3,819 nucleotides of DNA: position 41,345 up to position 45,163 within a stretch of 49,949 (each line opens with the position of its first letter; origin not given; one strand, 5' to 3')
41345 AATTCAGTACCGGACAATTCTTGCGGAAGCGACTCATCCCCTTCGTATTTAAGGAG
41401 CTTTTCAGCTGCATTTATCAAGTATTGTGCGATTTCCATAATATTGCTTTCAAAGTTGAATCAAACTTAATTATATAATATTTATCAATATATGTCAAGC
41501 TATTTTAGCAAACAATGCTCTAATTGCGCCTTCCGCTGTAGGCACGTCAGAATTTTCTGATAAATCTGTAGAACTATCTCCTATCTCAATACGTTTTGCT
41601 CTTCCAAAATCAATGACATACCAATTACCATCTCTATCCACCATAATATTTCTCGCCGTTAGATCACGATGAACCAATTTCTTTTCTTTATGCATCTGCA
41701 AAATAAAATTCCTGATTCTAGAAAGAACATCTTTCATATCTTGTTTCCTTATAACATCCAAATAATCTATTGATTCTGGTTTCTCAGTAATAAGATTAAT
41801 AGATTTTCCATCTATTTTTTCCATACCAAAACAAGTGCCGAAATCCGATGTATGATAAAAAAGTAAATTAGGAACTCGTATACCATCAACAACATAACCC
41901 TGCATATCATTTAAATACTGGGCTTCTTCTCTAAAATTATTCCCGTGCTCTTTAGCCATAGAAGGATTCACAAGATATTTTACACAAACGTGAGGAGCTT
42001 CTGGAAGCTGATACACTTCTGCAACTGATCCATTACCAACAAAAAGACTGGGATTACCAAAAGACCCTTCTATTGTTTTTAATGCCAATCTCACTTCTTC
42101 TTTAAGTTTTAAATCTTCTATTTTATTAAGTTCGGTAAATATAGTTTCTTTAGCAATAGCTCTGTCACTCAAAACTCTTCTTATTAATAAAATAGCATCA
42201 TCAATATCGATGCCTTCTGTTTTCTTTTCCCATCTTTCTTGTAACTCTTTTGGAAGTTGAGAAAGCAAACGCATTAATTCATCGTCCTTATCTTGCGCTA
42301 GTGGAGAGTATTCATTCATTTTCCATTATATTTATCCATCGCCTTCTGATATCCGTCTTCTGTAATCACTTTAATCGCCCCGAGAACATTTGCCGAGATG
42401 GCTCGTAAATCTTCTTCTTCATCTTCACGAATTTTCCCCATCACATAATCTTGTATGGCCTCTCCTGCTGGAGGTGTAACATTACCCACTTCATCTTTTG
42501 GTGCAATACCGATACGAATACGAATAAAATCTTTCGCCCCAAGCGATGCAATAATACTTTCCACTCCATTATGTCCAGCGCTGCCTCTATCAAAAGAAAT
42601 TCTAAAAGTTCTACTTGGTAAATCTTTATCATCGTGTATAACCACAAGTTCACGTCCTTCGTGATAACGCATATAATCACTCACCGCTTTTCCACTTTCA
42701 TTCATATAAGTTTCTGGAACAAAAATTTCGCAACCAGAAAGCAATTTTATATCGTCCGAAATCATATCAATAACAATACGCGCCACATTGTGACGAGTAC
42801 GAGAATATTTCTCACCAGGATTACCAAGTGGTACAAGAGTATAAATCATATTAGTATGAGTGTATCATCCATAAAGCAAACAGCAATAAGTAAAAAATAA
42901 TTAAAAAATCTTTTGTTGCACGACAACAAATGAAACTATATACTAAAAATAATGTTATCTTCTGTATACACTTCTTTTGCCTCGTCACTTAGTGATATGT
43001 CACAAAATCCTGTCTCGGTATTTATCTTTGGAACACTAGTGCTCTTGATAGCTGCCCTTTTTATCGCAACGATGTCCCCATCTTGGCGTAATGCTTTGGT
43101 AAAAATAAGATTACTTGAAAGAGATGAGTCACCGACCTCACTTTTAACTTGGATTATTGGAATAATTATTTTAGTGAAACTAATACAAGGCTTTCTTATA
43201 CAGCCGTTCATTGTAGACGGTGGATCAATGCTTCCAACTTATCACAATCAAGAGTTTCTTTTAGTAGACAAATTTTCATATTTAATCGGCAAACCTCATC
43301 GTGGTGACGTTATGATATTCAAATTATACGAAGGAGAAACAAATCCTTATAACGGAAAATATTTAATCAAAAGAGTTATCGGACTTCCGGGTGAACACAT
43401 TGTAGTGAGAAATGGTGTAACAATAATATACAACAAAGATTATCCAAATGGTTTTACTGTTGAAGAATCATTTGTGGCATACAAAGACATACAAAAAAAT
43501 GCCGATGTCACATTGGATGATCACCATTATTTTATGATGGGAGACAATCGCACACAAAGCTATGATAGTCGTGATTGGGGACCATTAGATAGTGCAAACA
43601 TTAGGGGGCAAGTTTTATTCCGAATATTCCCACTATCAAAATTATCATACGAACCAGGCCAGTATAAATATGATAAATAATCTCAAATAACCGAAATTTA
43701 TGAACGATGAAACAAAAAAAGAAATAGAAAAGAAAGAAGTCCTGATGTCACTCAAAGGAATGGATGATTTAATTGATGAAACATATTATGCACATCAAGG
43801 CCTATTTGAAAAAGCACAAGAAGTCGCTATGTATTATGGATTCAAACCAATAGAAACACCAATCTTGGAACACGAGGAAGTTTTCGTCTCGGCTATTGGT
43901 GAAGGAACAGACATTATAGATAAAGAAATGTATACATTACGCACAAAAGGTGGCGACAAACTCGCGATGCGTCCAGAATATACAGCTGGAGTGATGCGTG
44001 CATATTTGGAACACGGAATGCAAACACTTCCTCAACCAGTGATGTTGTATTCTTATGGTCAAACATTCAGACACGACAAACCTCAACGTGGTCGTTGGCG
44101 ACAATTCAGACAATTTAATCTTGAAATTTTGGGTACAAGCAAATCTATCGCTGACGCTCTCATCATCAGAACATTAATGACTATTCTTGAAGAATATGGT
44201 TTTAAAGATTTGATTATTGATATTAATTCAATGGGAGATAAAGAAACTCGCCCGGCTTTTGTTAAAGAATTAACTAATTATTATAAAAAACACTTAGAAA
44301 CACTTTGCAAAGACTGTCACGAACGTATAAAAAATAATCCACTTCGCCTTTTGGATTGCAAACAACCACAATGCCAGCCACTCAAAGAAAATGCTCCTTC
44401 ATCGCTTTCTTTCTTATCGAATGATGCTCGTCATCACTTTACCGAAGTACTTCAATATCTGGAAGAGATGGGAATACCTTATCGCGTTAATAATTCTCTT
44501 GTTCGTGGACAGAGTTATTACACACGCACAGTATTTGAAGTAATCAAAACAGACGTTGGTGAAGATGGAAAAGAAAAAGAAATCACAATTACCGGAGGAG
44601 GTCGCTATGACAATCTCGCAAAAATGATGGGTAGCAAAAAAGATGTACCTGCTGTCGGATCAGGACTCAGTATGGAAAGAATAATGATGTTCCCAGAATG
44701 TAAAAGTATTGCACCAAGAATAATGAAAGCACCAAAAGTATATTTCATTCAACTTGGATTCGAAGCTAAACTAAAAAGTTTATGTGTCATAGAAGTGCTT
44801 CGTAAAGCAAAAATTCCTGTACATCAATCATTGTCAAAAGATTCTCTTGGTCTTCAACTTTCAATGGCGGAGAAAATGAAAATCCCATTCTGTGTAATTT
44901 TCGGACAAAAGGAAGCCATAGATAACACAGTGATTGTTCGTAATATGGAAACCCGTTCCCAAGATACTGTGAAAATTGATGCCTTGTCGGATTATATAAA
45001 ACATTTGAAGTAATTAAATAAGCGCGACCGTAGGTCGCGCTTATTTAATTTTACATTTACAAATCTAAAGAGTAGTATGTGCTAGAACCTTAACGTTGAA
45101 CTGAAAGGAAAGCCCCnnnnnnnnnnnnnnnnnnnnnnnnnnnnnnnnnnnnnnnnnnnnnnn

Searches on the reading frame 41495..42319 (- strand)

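Call 8: search_protein_families(library=pfam, max_evalue=0.001, proteins=[window:41495-42319:-])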
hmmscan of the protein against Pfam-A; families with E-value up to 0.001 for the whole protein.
window:41495-42319:- (274 aa): 8 families
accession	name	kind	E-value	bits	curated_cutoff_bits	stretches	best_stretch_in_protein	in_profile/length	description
PF00069.31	Pkinase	-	2.5e-13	50.5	31.7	1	94-249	7-153/263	Protein kinase domain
PF07714.23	PK_Tyr_Ser-Thr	-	1.3e-08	34.9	23.1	1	107-260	27-167/258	Protein tyrosine and serine/threonine kinase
PF10707.15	YrbL-PhoP_reg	-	6.2e-07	29.7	31.5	1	93-232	8-142/185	PhoP regulatory network protein YrbL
PF03109.22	ABC1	-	1.4e-06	28.1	22.9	1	128-245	109-218/244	ABC1 atypical kinase-like domain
PF01636.29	APH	-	1.7e-06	28.4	23.2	1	193-242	148-198/239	Phosphotransferase enzyme family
PF01163.29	RIO1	-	8.2e-06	26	22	1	182-241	93-151/187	RIO domain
PF06293.20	Kdo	-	6.6e-05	22.9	21.3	1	176-245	94-173/207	Lipopolysaccharide kinase (Kdo/WaaP) family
PF19974.5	TCAD9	-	0.00015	21.5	40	1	214-243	298-326/429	Ternary complex associated domain 9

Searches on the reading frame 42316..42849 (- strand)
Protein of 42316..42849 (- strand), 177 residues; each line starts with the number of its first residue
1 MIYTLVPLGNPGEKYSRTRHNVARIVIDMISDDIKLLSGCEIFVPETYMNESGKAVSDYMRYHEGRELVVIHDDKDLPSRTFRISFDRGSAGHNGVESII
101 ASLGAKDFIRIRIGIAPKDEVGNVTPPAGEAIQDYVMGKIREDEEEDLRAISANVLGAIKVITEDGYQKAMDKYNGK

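Call 8: search_protein_families(library=pfam, max_evalue=0.001, proteins=[window:42316-42849:-])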
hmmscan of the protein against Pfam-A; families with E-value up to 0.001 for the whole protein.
window:42316-42849:- (177 aa): 1 family
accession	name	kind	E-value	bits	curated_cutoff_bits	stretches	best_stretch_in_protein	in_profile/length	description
PF01195.25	Pept_tRNA_hydro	-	5.7e-42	144.1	27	1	5-175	2-183/183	Peptidyl-tRNA hydrolase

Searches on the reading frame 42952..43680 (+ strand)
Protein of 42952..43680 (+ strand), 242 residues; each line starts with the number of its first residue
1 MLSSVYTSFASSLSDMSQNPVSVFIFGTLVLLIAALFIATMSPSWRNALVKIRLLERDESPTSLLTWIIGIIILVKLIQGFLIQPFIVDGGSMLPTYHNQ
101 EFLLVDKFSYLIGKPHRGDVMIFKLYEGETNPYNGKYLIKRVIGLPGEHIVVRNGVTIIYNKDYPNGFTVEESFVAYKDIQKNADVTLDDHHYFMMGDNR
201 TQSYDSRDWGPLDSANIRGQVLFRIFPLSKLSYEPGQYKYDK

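Call 10: search_protein_families(library=pfam, max_evalue=0.001, proteins=[window:42952-43680:+])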
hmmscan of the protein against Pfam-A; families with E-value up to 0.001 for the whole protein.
window:42952-43680:+ (242 aa): 1 family
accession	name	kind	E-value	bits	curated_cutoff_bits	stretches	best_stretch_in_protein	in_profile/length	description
PF10502.14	Peptidase_S26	-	3.4e-38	131.7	22.9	1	64-225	4-167/168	Signal peptidase, peptidase S26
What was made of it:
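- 42952..43680 (+): Signal peptidase I (LepB, Peptidase_S26). The enzyme expected to cut the A-x-A sites of the pilin precursors. Pfam E 3.4e-38 (call 10).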

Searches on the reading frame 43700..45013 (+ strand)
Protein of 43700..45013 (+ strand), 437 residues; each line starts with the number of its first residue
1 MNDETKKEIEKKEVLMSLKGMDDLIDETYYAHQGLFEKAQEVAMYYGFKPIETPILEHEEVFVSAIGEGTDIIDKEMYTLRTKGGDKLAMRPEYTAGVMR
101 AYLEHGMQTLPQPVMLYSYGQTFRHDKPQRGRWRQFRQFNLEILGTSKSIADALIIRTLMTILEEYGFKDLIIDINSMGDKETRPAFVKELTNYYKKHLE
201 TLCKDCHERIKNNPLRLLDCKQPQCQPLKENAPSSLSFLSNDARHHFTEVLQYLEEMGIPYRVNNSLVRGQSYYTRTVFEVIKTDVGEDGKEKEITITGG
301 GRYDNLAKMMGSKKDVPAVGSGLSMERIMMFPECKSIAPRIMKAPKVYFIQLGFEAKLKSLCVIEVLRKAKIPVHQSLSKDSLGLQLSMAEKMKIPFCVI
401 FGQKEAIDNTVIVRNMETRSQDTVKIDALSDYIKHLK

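Call 10: search_protein_families(library=pfam, max_evalue=0.001, proteins=[window:43700-45013:+])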
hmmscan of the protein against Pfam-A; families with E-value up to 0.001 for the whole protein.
window:43700-45013:+ (437 aa): 4 families
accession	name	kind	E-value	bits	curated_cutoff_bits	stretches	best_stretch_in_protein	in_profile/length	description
PF13393.11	tRNA-synt_His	-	7.9e-31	107.9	25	1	20-328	1-308/308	Histidyl-tRNA synthetase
PF03129.25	HGTP_anticodon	-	7.6e-15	55.3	21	1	347-435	2-93/94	Anticodon binding domain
PF00587.30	tRNA-synt_2b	-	4.2e-12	46.9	29.3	1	78-329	1-172/179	tRNA synthetase class II core domain (G, H, P, S and T)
PF01409.25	tRNA-synt_2d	-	3.9e-05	23.7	19.8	0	37-155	24-144/246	tRNA synthetases class II core domain (F)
